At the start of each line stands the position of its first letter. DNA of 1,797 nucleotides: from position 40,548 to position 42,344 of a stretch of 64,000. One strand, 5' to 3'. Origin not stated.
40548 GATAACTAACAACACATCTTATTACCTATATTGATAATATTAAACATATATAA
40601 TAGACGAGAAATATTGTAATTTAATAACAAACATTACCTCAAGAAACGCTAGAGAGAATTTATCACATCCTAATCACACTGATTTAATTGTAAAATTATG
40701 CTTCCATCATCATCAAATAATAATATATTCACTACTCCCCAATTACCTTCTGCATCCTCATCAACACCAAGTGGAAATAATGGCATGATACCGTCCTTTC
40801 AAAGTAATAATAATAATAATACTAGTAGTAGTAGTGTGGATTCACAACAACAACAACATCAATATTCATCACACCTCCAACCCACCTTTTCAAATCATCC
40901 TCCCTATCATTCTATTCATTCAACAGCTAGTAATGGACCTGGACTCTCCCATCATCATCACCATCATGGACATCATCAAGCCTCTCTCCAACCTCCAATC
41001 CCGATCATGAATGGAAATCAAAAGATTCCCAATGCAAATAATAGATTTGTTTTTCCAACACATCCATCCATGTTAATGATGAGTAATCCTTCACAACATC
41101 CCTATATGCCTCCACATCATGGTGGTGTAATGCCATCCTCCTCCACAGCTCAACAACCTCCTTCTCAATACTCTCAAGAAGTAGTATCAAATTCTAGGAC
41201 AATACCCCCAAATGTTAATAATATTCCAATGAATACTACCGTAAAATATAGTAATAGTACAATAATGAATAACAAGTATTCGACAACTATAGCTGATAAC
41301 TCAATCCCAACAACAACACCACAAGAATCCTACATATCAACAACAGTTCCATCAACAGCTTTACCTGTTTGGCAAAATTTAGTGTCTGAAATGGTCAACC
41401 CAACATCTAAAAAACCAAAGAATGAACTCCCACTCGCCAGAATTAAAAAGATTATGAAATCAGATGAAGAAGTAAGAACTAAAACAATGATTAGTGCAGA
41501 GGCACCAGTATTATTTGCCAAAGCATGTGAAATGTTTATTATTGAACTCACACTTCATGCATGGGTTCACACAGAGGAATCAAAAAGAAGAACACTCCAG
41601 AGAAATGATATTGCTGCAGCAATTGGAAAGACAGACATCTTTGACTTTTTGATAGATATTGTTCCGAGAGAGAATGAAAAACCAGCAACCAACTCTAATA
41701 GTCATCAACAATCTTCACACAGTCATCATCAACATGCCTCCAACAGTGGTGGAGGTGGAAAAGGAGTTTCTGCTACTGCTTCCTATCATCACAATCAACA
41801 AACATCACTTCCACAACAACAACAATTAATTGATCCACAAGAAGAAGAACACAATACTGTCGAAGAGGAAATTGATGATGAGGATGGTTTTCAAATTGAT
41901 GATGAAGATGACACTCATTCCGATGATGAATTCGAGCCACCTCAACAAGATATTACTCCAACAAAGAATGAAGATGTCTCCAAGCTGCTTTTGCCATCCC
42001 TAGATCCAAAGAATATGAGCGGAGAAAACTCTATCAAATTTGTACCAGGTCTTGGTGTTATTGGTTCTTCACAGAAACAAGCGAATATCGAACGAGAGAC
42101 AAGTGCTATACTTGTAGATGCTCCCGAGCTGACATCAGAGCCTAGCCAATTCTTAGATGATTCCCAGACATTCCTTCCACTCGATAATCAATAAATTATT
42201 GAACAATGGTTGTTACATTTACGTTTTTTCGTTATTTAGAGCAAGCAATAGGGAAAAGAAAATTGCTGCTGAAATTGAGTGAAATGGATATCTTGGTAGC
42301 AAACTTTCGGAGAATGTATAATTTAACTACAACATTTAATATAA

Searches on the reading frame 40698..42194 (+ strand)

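Call 22: search_protein_families(library=pfam, proteins=[window:40698-42194:+], max_evalue=0.00001)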
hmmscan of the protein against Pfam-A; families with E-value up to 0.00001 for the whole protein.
window:40698-42194:+ (498 aa): 2 families
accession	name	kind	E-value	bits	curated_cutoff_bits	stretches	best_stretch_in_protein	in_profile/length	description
PF00808.29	CBFD_NFYB_HMF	-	1.3e-16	61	21.4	1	243-309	2-65/65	Histone-like transcription factor (CBF/NF-Y) and archaeal histone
PF00125.30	Histone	-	4.1e-15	56.5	26.4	1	242-309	54-119/122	Core histone H2A/H2B/H3/H4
